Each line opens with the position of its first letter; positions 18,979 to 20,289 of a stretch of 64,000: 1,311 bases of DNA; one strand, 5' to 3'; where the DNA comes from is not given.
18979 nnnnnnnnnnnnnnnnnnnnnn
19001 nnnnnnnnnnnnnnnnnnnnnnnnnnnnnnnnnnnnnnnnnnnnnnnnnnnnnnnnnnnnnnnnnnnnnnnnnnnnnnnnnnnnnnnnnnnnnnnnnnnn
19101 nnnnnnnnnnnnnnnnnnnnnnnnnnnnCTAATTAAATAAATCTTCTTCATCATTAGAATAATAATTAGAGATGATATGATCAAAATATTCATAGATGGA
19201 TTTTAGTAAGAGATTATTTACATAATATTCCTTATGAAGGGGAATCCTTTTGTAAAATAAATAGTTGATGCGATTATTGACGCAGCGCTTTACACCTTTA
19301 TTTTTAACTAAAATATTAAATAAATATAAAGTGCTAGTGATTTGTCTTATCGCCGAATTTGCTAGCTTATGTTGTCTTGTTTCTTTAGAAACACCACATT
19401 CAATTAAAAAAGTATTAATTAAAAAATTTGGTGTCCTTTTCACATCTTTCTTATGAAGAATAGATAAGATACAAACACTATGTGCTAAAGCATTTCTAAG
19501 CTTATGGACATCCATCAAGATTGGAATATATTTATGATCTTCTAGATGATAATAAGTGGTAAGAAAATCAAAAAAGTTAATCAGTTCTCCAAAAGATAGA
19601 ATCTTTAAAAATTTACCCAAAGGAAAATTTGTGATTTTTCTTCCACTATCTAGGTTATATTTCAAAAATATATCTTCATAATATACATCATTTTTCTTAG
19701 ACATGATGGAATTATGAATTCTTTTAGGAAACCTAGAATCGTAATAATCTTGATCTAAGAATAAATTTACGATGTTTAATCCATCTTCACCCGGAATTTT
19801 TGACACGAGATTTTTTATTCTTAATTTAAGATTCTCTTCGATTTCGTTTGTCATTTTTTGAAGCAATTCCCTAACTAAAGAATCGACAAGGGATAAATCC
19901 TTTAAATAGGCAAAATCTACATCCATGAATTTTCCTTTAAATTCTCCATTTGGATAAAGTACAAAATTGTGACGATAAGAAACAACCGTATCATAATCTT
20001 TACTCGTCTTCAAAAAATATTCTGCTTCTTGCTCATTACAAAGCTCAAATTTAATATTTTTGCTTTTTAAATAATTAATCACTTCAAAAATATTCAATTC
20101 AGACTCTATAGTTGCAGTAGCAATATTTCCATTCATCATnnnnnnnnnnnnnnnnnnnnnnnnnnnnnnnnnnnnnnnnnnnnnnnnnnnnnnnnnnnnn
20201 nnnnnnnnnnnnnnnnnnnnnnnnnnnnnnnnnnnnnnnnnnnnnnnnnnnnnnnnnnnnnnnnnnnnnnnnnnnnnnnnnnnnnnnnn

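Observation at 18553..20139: Abi_2 (AbiD/AbiF-like) abortive-infection gene with a small single-TM partner, inserted next to the hexuronate operon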

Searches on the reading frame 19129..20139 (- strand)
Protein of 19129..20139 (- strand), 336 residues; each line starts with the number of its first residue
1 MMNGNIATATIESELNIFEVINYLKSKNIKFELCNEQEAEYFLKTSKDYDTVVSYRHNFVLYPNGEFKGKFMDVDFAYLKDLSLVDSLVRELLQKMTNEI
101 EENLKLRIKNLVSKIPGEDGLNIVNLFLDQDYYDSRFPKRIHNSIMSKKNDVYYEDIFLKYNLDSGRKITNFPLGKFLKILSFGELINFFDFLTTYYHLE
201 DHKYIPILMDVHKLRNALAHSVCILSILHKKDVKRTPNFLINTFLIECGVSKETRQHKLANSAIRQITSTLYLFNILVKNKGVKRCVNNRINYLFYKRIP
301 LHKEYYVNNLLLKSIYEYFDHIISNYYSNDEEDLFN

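Call 3: search_protein_families(library=pfam, proteins=[window:19129-20139:-], max_evalue=0.1)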
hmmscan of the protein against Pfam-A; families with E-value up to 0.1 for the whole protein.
window:19129-20139:- (336 aa): 1 family
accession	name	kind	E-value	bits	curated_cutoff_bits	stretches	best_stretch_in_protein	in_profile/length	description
PF07751.16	Abi_2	-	6e-13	49.9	25.6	1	51-224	10-182/184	Abi-like protein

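Call 4: search_protein_families(library=padloc, proteins=[window:19129-20139:-], max_evalue=0.1)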
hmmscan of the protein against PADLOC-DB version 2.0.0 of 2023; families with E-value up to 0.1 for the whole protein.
window:19129-20139:- (336 aa): 1 family
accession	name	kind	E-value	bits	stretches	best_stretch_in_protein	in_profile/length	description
PDLC02344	AbiD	-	1.7e-11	42.4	1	12-227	5-208/277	AbiD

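Call 7: find_homologous_proteins(query=window:19129-20139:-)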
Query window:19129-20139:- (336 aa): 365 proteins with E <= 0.001 among 1912 candidates; the best 120 are listed.
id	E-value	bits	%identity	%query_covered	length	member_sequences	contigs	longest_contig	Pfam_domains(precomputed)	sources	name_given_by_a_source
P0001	1.7e-216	736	100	100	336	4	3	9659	PF07751.17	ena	-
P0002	4.8e-105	370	56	97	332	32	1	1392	PF07751.17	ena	-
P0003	3.8e-103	364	56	96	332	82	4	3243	PF07751.17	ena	-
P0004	1.6e-102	362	54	97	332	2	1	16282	PF07751.17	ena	-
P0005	3.0e-100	354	54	97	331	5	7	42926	PF07751.17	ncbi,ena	-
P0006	1.2e-98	349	53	99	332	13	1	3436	PF07751.17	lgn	-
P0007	4.3e-98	347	53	99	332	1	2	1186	PF07751.17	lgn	-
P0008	1.1e-97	346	54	95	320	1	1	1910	PF07751.17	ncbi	-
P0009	1.2e-97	345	53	96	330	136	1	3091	PF07751.17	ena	-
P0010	2.6e-97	344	55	92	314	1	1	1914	PF07751.17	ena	-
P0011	7.7e-97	343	53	96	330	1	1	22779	PF07751.17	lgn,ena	-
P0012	9.7e-97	343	54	95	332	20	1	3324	PF07751.17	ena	-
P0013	1.0e-96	342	54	95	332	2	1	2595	PF07751.17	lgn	-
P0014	3.0e-96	341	53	95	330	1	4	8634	PF07751.17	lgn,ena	-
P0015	3.6e-96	341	54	93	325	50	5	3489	PF07751.17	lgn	-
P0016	4.6e-96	340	53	95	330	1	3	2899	PF07751.17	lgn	-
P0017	1.0e-95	339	52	93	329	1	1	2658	PF07751.17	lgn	-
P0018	1.1e-95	339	53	96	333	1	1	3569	PF07751.17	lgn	-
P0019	1.2e-95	339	55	95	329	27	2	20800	PF07751.17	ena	-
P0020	1.2e-95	339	52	95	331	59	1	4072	PF07751.17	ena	-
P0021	1.3e-95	339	52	96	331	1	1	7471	PF07751.17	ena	-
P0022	1.4e-95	339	53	95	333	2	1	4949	PF07751.17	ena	-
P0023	1.5e-95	339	53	97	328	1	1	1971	PF07751.17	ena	-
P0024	2.0e-95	338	53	95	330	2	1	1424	PF07751.17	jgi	-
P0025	2.0e-95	338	52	97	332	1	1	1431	PF07751.17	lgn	-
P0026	3.6e-95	337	53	93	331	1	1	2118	PF07751.17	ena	-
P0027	3.6e-95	337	52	98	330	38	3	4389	PF07751.17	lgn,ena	-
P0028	4.3e-95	337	55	96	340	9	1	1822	PF07751.17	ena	-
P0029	5.2e-95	337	54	93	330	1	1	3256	PF07751.17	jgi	jgi:hypothetical protein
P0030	5.6e-95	337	53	95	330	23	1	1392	PF07751.17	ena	-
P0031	6.0e-95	337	52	98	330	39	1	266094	PF07751.17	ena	-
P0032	6.3e-95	337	54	93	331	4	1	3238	PF07751.17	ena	-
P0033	6.4e-95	337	53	97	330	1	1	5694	PF07751.17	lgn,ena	-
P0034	7.8e-95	336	52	98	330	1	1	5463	PF07751.17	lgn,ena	-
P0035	1.1e-94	336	51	97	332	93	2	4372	PF07751.17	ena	-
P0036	1.4e-94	335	52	97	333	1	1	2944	PF07751.17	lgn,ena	-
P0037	1.5e-94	335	52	95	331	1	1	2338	PF07751.17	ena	-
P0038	1.8e-94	335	53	98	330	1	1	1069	PF07751.17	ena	-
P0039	1.9e-94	335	52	96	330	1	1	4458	PF07751.17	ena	-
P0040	2.2e-94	335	53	96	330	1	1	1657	PF07751.17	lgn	-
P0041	2.2e-94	335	53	95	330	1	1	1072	PF07751.17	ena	-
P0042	2.8e-94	334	53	98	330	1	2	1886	PF07751.17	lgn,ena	-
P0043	3.2e-94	334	52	93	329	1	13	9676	PF07751.17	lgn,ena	-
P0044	3.4e-94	334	52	93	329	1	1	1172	PF07751.17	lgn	-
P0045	3.6e-94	334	53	98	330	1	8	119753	PF07751.17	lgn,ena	-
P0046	3.8e-94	334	52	93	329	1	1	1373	PF07751.17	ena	-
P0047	4.2e-94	334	52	99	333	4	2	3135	PF07751.17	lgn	-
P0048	4.2e-94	334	52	95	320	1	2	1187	PF07751.17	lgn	-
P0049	4.5e-94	334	52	93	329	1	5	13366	PF07751.17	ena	-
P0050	4.5e-94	334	53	96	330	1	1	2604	PF07751.17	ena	-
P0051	4.8e-94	334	53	94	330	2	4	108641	PF07751.17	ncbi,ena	-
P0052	5.8e-94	333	53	94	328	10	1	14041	PF07751.17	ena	-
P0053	5.8e-94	333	52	93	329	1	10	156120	PF07751.17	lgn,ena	-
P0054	6.8e-94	333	52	93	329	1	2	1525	PF07751.17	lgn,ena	-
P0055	7.1e-94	333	52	93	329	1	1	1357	PF07751.17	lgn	-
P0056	7.4e-94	333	52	93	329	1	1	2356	PF07751.17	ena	-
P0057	7.6e-94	333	52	95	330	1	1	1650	PF07751.17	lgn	-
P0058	7.8e-94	333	52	98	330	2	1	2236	PF07751.17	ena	-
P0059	8.1e-94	333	52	98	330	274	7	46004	PF07751.17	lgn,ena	-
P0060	8.7e-94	333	52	95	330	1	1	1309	PF07751.17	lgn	-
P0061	8.8e-94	333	53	96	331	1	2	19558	PF07751.17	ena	-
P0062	9.0e-94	333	53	93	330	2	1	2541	PF07751.17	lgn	-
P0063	9.6e-94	333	52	93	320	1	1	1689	PF07751.17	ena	-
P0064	1.0e-93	333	53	93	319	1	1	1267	PF07751.17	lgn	-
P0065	1.1e-93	332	53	93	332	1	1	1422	PF07751.17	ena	-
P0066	1.1e-93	332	52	93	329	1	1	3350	PF07751.17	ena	-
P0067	1.2e-93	332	52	97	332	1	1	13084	PF07751.17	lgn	-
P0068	1.3e-93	332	54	93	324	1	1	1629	PF07751.17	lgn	-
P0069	1.6e-93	332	52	93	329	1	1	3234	PF07751.17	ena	-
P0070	1.6e-93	332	54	93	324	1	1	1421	PF07751.17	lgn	-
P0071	1.8e-93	332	50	98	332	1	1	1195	PF07751.17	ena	-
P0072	2.0e-93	332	53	98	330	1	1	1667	PF07751.17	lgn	-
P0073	2.0e-93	332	52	93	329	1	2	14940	PF07751.17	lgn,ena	-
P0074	2.1e-93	332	54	92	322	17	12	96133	PF07751.17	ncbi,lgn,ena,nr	ncbi:MAG: Abi family protein [Bacilli bacterium]|nr:Abi family protein [Bacilli bacterium]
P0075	2.2e-93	331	53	93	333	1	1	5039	PF07751.17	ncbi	-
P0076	2.3e-93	331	52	93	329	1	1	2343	PF07751.17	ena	-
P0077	2.3e-93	331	52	93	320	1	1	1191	PF07751.17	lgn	-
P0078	2.5e-93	331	53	95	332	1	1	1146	PF07751.17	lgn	-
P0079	2.5e-93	331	52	95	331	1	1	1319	PF07751.17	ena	-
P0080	2.8e-93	331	51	93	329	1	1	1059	PF07751.17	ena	-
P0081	2.9e-93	331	52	98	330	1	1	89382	PF07751.17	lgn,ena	-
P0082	3.0e-93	331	52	97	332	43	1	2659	PF07751.17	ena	-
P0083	3.0e-93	331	52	93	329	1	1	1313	PF07751.17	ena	-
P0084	3.3e-93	331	52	93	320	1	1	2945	PF07751.17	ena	-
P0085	3.5e-93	331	53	95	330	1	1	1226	PF07751.17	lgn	-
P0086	3.7e-93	331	52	93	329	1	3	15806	PF07751.17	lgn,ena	-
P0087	3.9e-93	331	51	98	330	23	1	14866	PF07751.17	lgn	-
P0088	4.4e-93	330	52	93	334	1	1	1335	PF07751.17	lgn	-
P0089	4.5e-93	330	51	97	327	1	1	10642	PF07751.17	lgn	-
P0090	4.8e-93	330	51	93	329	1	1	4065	PF07751.17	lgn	-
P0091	4.8e-93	330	52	93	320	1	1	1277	PF07751.17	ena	-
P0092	5.3e-93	330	50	96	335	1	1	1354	PF07751.17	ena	-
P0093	5.9e-93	330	52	93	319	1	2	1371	PF07751.17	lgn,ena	-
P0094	6.9e-93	330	51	97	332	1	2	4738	PF07751.17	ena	-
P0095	7.0e-93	330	52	97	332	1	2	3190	PF07751.17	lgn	-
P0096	8.6e-93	330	52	93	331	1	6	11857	PF07751.17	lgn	-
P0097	9.2e-93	329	52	96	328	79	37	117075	PF07751.17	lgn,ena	-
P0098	9.3e-93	329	52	98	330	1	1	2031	PF07751.17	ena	-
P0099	9.6e-93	329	52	93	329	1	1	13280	PF07751.17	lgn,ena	-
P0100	1.2e-92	329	52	97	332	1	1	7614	PF07751.17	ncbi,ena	-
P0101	1.3e-92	329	51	93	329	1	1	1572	PF07751.17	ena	-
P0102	1.4e-92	329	52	93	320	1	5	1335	PF07751.17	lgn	-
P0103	1.4e-92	329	52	93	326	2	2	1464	PF07751.17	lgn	-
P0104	1.6e-92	329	50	99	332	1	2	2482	PF07751.17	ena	-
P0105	1.7e-92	329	52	95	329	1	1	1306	PF07751.17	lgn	-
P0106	1.8e-92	328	53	93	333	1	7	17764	PF07751.17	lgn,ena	-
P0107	1.8e-92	328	51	97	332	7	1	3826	PF07751.17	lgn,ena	-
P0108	1.8e-92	328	51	97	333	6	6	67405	PF07751.17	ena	-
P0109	2.0e-92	328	51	97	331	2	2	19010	PF07751.17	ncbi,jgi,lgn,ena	-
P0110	2.1e-92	328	53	90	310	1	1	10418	PF07751.17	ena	-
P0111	2.2e-92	328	52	99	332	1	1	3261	PF07751.17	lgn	-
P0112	2.5e-92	328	52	93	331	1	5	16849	PF07751.17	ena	-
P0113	2.8e-92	328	50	97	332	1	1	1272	PF07751.17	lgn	-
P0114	3.4e-92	328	50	96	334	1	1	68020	PF07751.17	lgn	-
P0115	4.0e-92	327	52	93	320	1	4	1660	PF07751.17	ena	-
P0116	4.2e-92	327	52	95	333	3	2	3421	PF07751.17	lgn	-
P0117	4.5e-92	327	53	93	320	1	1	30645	PF07751.17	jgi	-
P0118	4.8e-92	327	50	99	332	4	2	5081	PF07751.17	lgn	-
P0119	5.6e-92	327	53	93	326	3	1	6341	PF07751.17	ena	-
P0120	5.8e-92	327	51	98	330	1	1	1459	PF07751.17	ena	-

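Call 9: find_encoding_contigs(protein=P0001, flank=5000, max_places=4)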
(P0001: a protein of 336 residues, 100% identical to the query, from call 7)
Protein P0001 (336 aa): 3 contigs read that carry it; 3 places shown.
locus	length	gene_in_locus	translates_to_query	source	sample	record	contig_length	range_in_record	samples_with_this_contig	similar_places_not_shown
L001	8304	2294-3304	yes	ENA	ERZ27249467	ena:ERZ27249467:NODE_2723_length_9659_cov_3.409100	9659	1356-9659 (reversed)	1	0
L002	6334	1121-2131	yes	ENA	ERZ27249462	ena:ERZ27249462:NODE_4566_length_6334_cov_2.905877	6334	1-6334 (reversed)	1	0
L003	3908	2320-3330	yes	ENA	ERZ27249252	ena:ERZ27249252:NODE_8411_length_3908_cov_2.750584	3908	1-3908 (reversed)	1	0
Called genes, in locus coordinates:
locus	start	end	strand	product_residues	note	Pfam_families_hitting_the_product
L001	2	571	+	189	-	?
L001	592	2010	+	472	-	PF02614:UxaC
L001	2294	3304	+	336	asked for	PF07751:Abi_2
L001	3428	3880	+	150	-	-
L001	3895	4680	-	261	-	PF11667:DUF3267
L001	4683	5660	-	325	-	-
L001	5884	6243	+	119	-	-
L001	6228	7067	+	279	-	-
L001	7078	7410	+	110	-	-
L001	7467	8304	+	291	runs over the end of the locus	-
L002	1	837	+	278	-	?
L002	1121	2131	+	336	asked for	PF07751:Abi_2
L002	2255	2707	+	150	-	-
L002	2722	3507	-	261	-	PF11667:DUF3267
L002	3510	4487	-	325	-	-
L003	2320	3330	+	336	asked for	PF07751:Abi_2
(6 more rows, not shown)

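Call 10: find_encoding_contigs(protein=P0005, flank=5000, max_places=6)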
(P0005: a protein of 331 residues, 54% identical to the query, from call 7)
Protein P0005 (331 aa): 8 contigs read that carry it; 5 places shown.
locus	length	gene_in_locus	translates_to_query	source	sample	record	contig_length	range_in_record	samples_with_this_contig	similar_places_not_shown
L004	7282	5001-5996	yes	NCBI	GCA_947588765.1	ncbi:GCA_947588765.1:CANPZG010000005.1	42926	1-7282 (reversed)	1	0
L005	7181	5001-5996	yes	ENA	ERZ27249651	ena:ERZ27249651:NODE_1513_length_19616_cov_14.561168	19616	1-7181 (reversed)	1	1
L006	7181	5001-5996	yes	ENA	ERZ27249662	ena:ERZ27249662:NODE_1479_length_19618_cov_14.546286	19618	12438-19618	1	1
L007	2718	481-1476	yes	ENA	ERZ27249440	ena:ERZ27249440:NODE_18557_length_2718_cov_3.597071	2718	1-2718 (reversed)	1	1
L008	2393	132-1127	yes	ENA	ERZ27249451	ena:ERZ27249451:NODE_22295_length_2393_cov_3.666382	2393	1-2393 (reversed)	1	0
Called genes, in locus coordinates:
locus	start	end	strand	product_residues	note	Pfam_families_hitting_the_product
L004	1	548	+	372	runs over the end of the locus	PF01702:TGT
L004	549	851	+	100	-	-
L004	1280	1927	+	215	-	PF04239:DUF421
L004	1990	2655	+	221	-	-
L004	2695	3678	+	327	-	PF00294:PfkB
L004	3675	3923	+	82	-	PF01713:Smr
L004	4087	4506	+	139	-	-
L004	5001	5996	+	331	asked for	PF07751:Abi_2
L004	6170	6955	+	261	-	PF03747:ADP_ribosyl_GH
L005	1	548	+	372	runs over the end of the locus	PF01702:TGT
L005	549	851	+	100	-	-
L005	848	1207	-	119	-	PF12670:DUF3792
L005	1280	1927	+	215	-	PF04239:DUF421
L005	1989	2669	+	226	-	-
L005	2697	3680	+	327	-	PF00294:PfkB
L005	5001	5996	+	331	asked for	PF07751:Abi_2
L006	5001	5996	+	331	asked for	PF07751:Abi_2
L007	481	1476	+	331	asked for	PF07751:Abi_2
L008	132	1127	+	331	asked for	PF07751:Abi_2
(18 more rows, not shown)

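Call 22: find_related_loci(query=A1, collection=genome_contigs, flank=5000)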
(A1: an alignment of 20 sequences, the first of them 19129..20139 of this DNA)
Query A1 (336 aa) in genome_contigs; peptide patterns used: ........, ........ (x = any residue, [..] = any of these).
222 stretches matched a pattern; 138 encode a relative of the query (tblastn E <= 1e-3); the best 80 are kept; 79 distinct loci.
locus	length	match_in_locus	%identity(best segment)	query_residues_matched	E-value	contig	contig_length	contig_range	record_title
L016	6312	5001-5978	55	2-327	8e-109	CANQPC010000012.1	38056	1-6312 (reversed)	MAG: uncultured Bacilli bacterium isolate Lapin-032__bin43 genome assembly, contig: Lapin-032__NODE_1769_length_38056_co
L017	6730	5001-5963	55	9-329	9e-109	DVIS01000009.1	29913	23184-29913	MAG TPA_asm: Candidatus Onthousia faecavium isolate CHK195-6217 CHK195__C53426_L29913_ERR3414590, whole genome shotgun s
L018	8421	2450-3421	55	9-332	1e-107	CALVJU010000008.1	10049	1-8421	MAG: uncultured Bacilli bacterium isolate E11__bin86 genome assembly, contig: E11__k127_2716860, whole genome shotgun se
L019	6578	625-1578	56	15-332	2e-106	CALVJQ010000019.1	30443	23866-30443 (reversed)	MAG: uncultured Bacilli bacterium isolate BRZ_KK__bin32 genome assembly, contig: BRZ_KK__NODE_2295_length_30443_cov_7.61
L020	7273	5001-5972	54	5-328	8e-106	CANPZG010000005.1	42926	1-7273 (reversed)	MAG: uncultured Bacilli bacterium isolate Lapin-005__bin107 genome assembly, contig: Lapin-005__NODE_1108_length_42926_c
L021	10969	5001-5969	52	10-332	6e-103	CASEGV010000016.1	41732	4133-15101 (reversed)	uncultured Mycoplasmatota bacterium isolate A2_L3_372372_idba_bin.42 genome assembly, contig: A2_L3_372372_idba_bin.42.f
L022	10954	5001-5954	53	15-332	3e-102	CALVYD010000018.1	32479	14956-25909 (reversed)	MAG: uncultured Bacilli bacterium isolate BRZ_GP__bin21 genome assembly, contig: BRZ_GP__NODE_1542_length_32479_cov_63.7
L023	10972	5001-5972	55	2-325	2e-102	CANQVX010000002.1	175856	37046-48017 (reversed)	MAG: uncultured Bacilli bacterium isolate Lapin-014__bin57 genome assembly, contig: Lapin-014__NODE_16_length_175856_cov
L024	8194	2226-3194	52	10-332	2e-102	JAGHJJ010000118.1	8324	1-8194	MAG: Bacilli bacterium isolate MAG.7 k127_1814559, whole genome shotgun sequence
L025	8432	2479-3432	52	10-327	3e-100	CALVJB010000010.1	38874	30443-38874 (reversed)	MAG: uncultured Bacilli bacterium isolate BRZ_PQ__bin74 genome assembly, contig: BRZ_PQ__NODE_1566_length_38874_cov_42.8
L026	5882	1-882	56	34-327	7e-100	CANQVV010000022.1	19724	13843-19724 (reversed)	MAG: uncultured Bacilli bacterium isolate Lapin-014__bin22 genome assembly, contig: Lapin-014__NODE_2236_length_19724_co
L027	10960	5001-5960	52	17-336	5e-100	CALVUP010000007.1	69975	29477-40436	MAG: uncultured Bacilli bacterium isolate BRZ_NL__bin59 genome assembly, contig: BRZ_NL__NODE_423_length_69975_cov_5.485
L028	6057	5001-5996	52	5-336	3e-99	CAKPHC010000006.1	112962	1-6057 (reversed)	MAG: uncultured Bacilli bacterium isolate REFINED_METABAT215_TOP10_CONTIGS_1500_ASSEMBLY_K77_MERGED__Hadza_MoBio_hadza-I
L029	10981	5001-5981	51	1-327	3e-99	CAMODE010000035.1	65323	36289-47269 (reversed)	MAG: uncultured Bacillales bacterium isolate SRR873609_bin.88_metaWRAP_v1.3_MAG genome assembly, contig: ERZ1756109_2494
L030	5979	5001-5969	52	5-327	3e-99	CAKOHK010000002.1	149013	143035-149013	MAG: uncultured Bacilli bacterium isolate REFINED_METABAT215_TOP10_CONTIGS_1500_ASSEMBLY_K77_MERGED__Hadza_MoBio_hadza-A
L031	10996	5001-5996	52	5-336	3e-99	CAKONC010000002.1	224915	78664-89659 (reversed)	MAG: uncultured Bacilli bacterium isolate REFINED_METABAT215_TOP10_CONTIGS_1500_ASSEMBLY_K77_MERGED__Hadza_MoBio_hadza-A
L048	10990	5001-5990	51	2-328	7e-94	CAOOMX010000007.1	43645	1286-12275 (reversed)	MAG TPA_asm: uncultured Bacilli bacterium isolate MGBC100325 genome assembly, contig: MGBC100325.7, whole genome shotgun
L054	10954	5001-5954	50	15-330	1e-91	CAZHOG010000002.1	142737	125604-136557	MAG TPA_asm: uncultured Muribaculaceae bacterium isolate SRP192927_co8_54 genome assembly, contig: NODE_51_length_142737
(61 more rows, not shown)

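Call 35: search_solved_structures(query=window:19129-20139:-, max_evalue=1, show_alignments=1)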
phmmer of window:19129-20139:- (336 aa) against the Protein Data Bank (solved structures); distinct sequences matched with E-value up to 1: 3.
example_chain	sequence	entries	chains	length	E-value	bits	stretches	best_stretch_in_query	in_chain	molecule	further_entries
8rvl_K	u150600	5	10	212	0.079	15.8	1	71-136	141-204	Proteasome subunit beta type-4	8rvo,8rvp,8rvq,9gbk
9f5x_2H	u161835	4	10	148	0.64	12.8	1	97-154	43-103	Cox6b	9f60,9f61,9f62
4xz5_A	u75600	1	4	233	0.64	12.8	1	151-231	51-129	Carbonic anhydrase, alpha family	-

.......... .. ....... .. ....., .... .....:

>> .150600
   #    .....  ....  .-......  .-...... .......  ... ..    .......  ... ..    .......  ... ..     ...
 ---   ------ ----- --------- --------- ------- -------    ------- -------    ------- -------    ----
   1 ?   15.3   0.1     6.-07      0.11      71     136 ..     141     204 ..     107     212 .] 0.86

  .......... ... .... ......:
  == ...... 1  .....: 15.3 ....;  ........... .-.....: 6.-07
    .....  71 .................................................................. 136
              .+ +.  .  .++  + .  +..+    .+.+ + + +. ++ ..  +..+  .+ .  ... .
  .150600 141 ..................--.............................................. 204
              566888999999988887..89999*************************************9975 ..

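Call 36: search_solved_structures(query=A1, max_evalue=1, show_alignments=2)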
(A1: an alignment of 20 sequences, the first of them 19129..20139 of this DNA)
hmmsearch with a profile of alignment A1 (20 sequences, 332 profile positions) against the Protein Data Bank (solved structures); distinct sequences matched with E-value up to 1: 2.
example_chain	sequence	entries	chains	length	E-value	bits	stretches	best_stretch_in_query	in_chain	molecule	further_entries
8a22_Bm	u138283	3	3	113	0.0047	19.6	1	243-294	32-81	uS13m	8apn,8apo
7pkq_m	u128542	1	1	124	0.98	12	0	245-290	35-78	Mitochondrial ribosomal protein S13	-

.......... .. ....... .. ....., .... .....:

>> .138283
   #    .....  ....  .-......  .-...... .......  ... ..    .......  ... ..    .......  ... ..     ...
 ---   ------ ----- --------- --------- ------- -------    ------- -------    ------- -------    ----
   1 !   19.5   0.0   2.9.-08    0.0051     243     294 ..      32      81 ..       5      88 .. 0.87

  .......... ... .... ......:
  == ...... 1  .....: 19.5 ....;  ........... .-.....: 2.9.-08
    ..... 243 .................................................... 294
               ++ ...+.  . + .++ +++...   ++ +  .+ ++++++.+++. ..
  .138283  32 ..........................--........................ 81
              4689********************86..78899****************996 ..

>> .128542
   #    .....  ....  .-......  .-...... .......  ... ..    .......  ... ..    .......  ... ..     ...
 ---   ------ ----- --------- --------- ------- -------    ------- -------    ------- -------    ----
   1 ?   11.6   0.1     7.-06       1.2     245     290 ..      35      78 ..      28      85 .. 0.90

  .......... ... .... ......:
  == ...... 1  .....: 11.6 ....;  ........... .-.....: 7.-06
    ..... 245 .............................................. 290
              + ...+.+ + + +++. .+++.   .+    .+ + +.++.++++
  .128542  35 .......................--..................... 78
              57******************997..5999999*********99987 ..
